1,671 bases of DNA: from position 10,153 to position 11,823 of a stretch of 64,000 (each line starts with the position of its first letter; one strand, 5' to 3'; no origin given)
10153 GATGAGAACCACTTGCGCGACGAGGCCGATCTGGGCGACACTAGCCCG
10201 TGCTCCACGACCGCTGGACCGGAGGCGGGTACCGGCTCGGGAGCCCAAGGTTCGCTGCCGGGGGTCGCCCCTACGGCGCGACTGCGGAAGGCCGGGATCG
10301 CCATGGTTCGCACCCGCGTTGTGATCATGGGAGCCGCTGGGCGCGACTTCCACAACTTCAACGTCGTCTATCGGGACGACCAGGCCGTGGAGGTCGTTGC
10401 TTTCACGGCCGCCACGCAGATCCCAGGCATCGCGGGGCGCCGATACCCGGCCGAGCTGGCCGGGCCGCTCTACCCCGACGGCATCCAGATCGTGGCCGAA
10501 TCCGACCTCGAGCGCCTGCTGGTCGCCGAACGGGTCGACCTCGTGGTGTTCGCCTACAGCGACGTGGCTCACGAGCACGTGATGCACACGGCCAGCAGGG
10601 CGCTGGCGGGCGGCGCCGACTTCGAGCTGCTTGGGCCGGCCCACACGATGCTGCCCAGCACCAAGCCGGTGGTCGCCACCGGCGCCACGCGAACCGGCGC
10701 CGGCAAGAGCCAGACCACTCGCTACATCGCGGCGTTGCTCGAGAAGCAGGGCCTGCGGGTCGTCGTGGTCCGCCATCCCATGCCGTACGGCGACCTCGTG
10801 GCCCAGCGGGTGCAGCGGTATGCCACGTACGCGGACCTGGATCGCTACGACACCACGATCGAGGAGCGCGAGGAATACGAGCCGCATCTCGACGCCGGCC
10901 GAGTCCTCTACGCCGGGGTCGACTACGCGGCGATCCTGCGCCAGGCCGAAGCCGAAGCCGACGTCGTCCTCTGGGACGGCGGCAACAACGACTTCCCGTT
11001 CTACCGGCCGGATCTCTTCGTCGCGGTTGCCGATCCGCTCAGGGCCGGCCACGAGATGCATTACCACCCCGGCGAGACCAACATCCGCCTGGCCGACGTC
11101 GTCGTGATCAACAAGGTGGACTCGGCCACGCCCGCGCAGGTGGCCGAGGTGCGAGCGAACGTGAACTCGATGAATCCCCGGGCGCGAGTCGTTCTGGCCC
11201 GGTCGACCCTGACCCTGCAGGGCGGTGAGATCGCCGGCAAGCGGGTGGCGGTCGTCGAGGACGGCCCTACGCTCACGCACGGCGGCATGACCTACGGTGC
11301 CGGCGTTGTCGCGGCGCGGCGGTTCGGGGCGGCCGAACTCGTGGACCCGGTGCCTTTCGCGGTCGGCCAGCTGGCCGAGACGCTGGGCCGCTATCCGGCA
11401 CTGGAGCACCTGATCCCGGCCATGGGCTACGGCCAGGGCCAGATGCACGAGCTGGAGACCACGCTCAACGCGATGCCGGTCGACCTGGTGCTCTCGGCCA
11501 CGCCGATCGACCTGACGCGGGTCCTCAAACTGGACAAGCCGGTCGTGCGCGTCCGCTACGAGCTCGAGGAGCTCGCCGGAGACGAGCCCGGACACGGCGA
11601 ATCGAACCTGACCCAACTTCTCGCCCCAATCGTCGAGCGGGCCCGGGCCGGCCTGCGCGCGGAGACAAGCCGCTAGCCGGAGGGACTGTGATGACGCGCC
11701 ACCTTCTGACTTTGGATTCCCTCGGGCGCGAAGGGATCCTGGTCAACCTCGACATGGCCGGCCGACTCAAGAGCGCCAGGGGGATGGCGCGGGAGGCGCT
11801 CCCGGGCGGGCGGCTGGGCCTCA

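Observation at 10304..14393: cpgS-like P-loop protein operonic with ornithine carbamoyltransferase, carbamate kinase and an SDR, without arginine deiminase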

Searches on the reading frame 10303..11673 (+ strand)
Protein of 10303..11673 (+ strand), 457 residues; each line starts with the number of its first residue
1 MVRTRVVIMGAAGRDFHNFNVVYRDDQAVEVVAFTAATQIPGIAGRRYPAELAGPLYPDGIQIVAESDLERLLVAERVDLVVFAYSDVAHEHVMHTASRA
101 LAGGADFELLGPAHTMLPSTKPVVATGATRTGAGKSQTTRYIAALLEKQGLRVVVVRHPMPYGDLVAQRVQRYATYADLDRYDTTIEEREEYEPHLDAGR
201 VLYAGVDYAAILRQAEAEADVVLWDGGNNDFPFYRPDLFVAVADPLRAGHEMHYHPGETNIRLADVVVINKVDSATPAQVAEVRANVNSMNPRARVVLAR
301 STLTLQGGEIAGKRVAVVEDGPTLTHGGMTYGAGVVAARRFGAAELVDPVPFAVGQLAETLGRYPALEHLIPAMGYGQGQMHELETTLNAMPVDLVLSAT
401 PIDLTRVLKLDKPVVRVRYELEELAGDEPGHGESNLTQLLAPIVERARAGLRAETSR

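Call 5: search_protein_families(library=pfam, proteins=[window:10303-11673:+], max_evalue=0.01)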
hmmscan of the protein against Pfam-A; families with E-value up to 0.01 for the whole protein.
window:10303-11673:+ (457 aa): 2 families
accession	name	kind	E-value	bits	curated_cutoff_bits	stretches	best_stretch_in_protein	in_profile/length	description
PF02492.25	cobW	-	1.4e-05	25.2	20.7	1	234-297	113-179/180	CobW/HypB/UreG, nucleotide-binding domain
PF01656.29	CbiA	-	0.008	16.6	25.4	0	128-156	5-33/125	CobQ/CobB/MinD/ParA nucleotide binding domain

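Call 6: search_protein_families(library=ncbifam, proteins=[window:10303-11673:+], max_evalue=0.01)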
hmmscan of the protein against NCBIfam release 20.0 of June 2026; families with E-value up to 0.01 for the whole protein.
window:10303-11673:+ (457 aa): 3 families
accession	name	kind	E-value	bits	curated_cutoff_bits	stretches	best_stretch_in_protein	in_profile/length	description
NF038288.1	chaper_GTP_ZigA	equivalog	0.00036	19.6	600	1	261-300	171-210/390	zinc metallochaperone GTPase ZigA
TIGR02475.1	CobW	equivalog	0.0025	16.7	332.1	1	259-307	170-218/342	cobalamin biosynthesis protein CobW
TIGR00073.1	hypB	equivalog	0.0061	16.1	121.2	0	261-300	155-196/217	hydrogenase nickel incorporation protein HypB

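Call 7: search_solved_structures(query=window:10303-11673:+, max_evalue=1, show_alignments=2)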
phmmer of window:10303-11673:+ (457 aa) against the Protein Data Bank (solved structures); distinct sequences matched with E-value up to 1: 6.
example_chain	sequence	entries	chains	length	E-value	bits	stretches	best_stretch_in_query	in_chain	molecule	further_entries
9sxb_A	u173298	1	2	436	2.1e-05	27.1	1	215-322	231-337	Cyclic 2,3-diphosphoglycerate synthetase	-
8z5d_A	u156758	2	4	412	0.1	15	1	311-381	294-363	3-oxoacyl-[acyl-carrier-protein] synthase 2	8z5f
8z5e_A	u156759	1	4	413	0.1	15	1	311-381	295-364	3-oxoacyl-[acyl-carrier-protein] synthase 2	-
2hf8_A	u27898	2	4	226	0.15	14.5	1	250-307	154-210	Probable hydrogenase nickel incorporation protein hypB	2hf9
2wsm_A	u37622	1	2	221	0.16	14.3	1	253-297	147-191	HYDROGENASE EXPRESSION/FORMATION PROTEIN (HYPB)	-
8z5c_A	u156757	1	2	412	0.2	14.1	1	311-381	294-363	3-oxoacyl-[acyl-carrier-protein] synthase 2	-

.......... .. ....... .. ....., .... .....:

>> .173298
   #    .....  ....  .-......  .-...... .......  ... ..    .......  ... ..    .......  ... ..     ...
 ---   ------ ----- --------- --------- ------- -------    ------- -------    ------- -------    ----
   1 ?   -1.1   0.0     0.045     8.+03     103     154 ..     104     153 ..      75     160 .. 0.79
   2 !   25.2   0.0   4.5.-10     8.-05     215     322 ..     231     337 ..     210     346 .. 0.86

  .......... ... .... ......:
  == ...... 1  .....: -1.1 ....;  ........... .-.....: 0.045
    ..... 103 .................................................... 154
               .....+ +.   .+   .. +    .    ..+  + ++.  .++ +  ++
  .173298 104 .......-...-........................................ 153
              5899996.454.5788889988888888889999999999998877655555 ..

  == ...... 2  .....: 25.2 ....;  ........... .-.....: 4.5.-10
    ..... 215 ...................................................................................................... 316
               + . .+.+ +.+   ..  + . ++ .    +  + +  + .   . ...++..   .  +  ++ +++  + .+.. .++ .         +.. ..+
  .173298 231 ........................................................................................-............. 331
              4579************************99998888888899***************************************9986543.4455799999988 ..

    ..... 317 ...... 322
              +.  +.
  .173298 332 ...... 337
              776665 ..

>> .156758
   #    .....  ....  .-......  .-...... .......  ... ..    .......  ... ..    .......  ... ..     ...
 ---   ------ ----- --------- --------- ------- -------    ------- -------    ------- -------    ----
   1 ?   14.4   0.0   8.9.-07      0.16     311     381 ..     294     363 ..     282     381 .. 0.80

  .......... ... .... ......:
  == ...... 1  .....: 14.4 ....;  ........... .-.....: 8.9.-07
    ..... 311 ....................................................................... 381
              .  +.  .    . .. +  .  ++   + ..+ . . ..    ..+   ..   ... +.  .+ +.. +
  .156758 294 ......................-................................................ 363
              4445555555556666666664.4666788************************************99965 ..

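Call 8: find_homologous_proteins(query=window:10303-11673:+)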
Query window:10303-11673:+ (457 aa): 8000 proteins with E <= 0.001 among 8000 candidates; the best 120 are listed.
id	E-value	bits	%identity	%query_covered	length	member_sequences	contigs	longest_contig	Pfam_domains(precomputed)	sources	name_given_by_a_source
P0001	3.3e-268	908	91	97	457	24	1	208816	-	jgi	jgi:predicted GTPase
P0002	1.8e-267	906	90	98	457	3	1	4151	-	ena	-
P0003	2.8e-265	898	89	100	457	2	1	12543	-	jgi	jgi:predicted GTPase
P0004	5.0e-265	898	90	98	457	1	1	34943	-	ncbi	ncbi:MAG TPA: cyclic 2,3-diphosphoglycerate synthase [Candidatus Limnocylindrales bacterium]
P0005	5.2e-265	897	90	98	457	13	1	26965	-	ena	-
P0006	1.5e-264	896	89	98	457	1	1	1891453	-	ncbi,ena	-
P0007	1.6e-264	896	88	100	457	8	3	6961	-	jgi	jgi:predicted GTPase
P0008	1.9e-264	896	89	98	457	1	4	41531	-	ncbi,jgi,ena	jgi:predicted GTPase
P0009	3.0e-264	895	90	98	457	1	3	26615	-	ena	-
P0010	4.5e-264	894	90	98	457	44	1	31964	-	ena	-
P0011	6.2e-264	894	89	98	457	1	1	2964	-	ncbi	-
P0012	6.8e-264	894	90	97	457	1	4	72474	-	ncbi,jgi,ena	jgi:predicted GTPase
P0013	7.8e-264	894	88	100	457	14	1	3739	-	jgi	jgi:predicted GTPase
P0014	1.0e-263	893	88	100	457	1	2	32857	-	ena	-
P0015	2.0e-263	892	90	97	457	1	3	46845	-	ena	-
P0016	2.2e-263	892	89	98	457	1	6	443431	-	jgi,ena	jgi:predicted GTPase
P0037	2.4e-261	885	87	100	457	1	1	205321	-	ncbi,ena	-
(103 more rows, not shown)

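Call 12: find_encoding_contigs(protein=window:10303-11673:+, flank=10000, max_places=4)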
Protein window:10303-11673:+ (457 aa): no gene with exactly this product is on record in the collection.

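Call 28: search_protein_representatives(protein=window:10303-11673:+)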
Query: 457 residues. Proteins with E-value up to 0.001 (for the whole library): 3556; up to 1e-10: 2219; up to 1e-30: 630. The best 150 are listed.
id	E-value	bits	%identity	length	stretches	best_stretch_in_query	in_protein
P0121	3.1e-152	524.2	55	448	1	4-427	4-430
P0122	1.6e-149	515.2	57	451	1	5-425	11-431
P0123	3.0e-142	491.3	55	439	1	4-419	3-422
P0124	1.2e-138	479.4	57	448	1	4-423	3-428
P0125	3.2e-130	451.6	52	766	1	5-427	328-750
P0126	1.2e-123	429.9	51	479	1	5-423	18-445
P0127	2.1e-123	429.2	70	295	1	154-451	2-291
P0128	1.0e-120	420.3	47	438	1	2-428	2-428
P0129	2.1e-116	406.1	50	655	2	41-427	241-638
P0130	2.5e-116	405.9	49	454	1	2-425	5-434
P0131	5.1e-116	404.8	63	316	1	5-306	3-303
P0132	2.9e-115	402.4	61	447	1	4-335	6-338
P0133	6.8e-115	401.1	69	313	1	94-380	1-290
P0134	2.2e-114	399.5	63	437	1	2-316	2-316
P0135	8.2e-112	391.0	49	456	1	7-428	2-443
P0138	1.7e-110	386.6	48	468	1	3-429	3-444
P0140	7.5e-109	381.2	51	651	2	3-307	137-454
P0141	1.2e-108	380.6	50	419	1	9-420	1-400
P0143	6.8e-108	378.1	41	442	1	4-424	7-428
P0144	1.6e-107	376.8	45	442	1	4-432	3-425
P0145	1.4e-106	373.7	50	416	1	5-422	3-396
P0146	7.1e-106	371.4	45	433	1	5-422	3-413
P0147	2.1e-104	366.6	40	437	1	2-424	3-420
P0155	1.8e-99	350.3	51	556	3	31-317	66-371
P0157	3.1e-97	343.0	43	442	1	9-426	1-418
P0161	2.5e-95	336.7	54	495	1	6-306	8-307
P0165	1.3e-92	327.7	43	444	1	3-422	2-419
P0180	5.6e-87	309.2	38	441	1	5-424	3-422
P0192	1.3e-79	284.9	39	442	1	4-420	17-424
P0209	4.9e-74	266.5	37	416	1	5-421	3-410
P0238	6.1e-66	239.8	48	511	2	156-430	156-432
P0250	6.7e-63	229.8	62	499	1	56-236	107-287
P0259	1.3e-61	225.6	41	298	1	150-425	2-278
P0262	2.6e-61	224.6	50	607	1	116-406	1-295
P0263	4.3e-61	223.9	41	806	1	152-425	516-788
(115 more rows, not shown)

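Call 29: search_protein_families(library=pfam, proteins=[P0125, P0129, P0140, P0263, P0262, P0155, P0238, P0250, P0161], max_evalue=0.001)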
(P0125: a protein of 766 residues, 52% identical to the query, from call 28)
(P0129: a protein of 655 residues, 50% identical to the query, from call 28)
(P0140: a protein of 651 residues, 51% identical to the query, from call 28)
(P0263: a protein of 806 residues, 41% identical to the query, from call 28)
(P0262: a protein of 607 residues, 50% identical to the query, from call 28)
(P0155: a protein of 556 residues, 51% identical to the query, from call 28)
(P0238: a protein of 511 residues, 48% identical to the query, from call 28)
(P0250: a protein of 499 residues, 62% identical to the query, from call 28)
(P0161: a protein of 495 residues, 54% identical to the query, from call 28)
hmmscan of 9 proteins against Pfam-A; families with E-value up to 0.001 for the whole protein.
P0125 (766 aa): 2 families
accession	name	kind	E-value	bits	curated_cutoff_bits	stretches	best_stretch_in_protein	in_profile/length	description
PF00696.33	AA_kinase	-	1.1e-21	78.1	24.9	1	3-292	2-234/234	Amino acid kinase family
PF02606.20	LpxK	-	0.00016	21.3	27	1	445-586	37-177/328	Tetraacyldisaccharide-1-P 4'-kinase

P0129 (655 aa): 0 families

P0140 (651 aa): 0 families

P0263 (806 aa): 3 families
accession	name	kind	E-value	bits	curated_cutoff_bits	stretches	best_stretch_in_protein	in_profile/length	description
PF14528.11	LAGLIDADG_3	-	1.5e-14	54.4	22.5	1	117-196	2-82/82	LAGLIDADG-like domain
PF14890.11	Intein_splicing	-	1.5e-12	48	35.8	1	144-501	22-155/155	Intein splicing domain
PF01381.28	HTH_3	-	2.6e-05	24.6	23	0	248-280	17-49/55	Helix-turn-helix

P0262 (607 aa): 0 families

P0155 (556 aa): 0 families

P0238 (511 aa): 0 families

P0250 (499 aa): 0 families

P0161 (495 aa): 3 families
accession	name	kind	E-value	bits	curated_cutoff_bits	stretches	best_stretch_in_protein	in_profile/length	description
PF02606.20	LpxK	-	1.3e-07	31.4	27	0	119-157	32-71/328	Tetraacyldisaccharide-1-P 4'-kinase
PF03308.22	MeaB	-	0.00013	21.5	23.1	0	124-157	35-67/273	Methylmalonyl Co-A mutase-associated GTPase MeaB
PF02492.25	cobW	-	0.00015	21.8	20.7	1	236-298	114-179/180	CobW/HypB/UreG, nucleotide-binding domain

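Call 34: find_related_loci(query=A2, collection=genome_contigs, flank=8000)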
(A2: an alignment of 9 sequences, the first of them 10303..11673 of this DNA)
Query A2 (457 aa) in genome_contigs; peptide patterns used: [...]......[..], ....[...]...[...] (x = any residue, [..] = any of these).
600 stretches matched a pattern (row limit reached: there are more); 587 encode a relative of the query (tblastn E <= 1e-3); the best 80 are kept; 80 distinct loci.
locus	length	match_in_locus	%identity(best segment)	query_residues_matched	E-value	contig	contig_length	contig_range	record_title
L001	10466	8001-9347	72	1-457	0e+0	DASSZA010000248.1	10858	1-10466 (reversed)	MAG TPA_asm: Candidatus Limnocylindrales bacterium isolate SMAG_U695 k141_382603, whole genome shotgun sequence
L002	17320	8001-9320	72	1-448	0e+0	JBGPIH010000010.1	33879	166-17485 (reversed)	MAG: Candidatus Limnocylindria bacterium isolate OBJ_0618_7090110_339 k141_10496369_length_33879_cov_200.0241, whole gen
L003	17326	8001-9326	70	1-451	0e+0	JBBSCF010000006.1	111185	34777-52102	MAG: Candidatus Limnocylindrales bacterium isolate La6_metabat2.260 La6_metabat2.260_K_1275925_L_111185_cov_21.2478, who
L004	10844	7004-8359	82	1-449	0e+0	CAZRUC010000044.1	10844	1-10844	MAG TPA_asm: uncultured Anaerolineaceae bacterium isolate binchicken_co50_372 genome assembly, contig: NODE_7560_length_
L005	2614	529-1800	63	1-424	0e+0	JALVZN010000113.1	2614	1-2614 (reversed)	MAG: candidate division WOR-3 bacterium isolate T10_metabat1_scaf2bin.031 T10_NODE_40627_length_2614_cov_13.134298, whol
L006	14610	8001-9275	66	1-425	0e+0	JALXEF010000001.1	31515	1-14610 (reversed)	MAG: candidate division WOR-3 bacterium isolate T2_metabat2_scaf2bin.364 T2_NODE_1017_length_31515_cov_2.348382, whole g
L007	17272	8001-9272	66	1-424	0e+0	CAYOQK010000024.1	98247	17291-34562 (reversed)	MAG TPA_asm: uncultured bacterium isolate binchicken_co219_10 genome assembly, contig: k141_213574, whole genome shotgun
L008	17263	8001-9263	63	5-425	0e+0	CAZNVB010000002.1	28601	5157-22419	MAG TPA_asm: uncultured Eubacteriales bacterium isolate SRP231805_co4_44 genome assembly, contig: k141_35976, whole geno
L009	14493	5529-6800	64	1-424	0e+0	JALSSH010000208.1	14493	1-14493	MAG: Ardenticatenia bacterium isolate 356-308_metabat2_scaf2bin.043 356-308_scaffold_2548_c1, whole genome shotgun seque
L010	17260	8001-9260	62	5-424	2e-180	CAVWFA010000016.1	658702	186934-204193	MAG: Candidatus Aminicenantes bacterium isolate MFD00905.bin.2.185 genome assembly, contig: contig_5231, whole genome sh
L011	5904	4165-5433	61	3-425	0e+0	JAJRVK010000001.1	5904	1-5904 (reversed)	MAG: archaeon isolate Dive96_bin10.379 k141_53206, whole genome shotgun sequence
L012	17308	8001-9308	63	1-443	4e-180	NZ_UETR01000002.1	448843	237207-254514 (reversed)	Candidatus Amarolinea aalborgensis isolate MQ180409-418_S418_L100 2, whole genome shotgun sequence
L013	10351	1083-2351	63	2-424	5e-179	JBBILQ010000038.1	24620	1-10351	MAG: Candidatus Aminicenantes bacterium isolate RVF170221_bin_212 NODE_1654_length_24620_cov_7.382414, whole genome shot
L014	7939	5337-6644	60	5-443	7e-179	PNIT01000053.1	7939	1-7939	MAG: Aciduliprofundum sp. isolate ARK-15 NODE_1000_length_7939_cov_87.5627, whole genome shotgun sequence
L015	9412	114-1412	61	1-440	5e-178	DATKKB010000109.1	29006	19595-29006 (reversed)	MAG TPA_asm: Anaerolineaceae bacterium isolate SMAG_U14646 k141_844444, whole genome shotgun sequence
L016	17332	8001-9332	62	1-447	6e-178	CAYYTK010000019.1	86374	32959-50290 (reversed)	MAG TPA_asm: uncultured Anaerolineales bacterium isolate binchicken_co66_292 genome assembly, contig: NODE_516_length_86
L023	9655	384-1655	65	1-424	1e-176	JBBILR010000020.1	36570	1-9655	MAG: Acidobacteriota bacterium isolate STF170223_bin_213 NODE_1332_length_36570_cov_16.426482, whole genome shotgun sequ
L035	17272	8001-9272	62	1-424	2e-174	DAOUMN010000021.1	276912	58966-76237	MAG TPA_asm: Bellilinea sp. isolate W58_124 k99_737204, whole genome shotgun sequence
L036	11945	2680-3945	64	1-422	2e-174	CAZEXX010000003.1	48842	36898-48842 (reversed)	MAG TPA_asm: uncultured Anaerolineales bacterium isolate SRP191223_co2_261 genome assembly, contig: NODE_140_length_4884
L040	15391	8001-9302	62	6-446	8e-174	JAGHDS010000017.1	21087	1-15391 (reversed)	MAG: Anaerolineae bacterium isolate AUK314 PB_MBMC_268_c_000000000206, whole genome shotgun sequence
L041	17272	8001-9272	63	1-424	9e-174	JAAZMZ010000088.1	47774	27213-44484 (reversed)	MAG: Leptolinea sp. isolate AS27yjCOA_114 177384_AS27, whole genome shotgun sequence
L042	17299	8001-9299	62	1-440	6e-174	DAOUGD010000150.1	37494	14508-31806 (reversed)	MAG TPA_asm: Anaerolineae bacterium isolate R24_97 k131_1744506, whole genome shotgun sequence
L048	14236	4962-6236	61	1-425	3e-173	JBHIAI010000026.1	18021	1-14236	MAG: Fidelibacterota bacterium isolate K_2_bin.9 NODE_1424_length_18021_cov_5.081209, whole genome shotgun sequence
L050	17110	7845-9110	63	1-422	3e-173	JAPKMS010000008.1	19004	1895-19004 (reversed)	MAG: Anaerolineae bacterium isolate MO66 k75_8007, whole genome shotgun sequence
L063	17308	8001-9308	58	1-443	7e-172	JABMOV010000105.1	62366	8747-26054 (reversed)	MAG: Candidatus Neomarinimicrobiota bacterium isolate bin.159 k141_4026794, whole genome shotgun sequence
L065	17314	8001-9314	59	1-445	6e-172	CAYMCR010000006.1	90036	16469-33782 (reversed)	MAG TPA_asm: uncultured Fibrobacteraceae bacterium isolate binchicken_co65_219 genome assembly, contig: NODE_789_length_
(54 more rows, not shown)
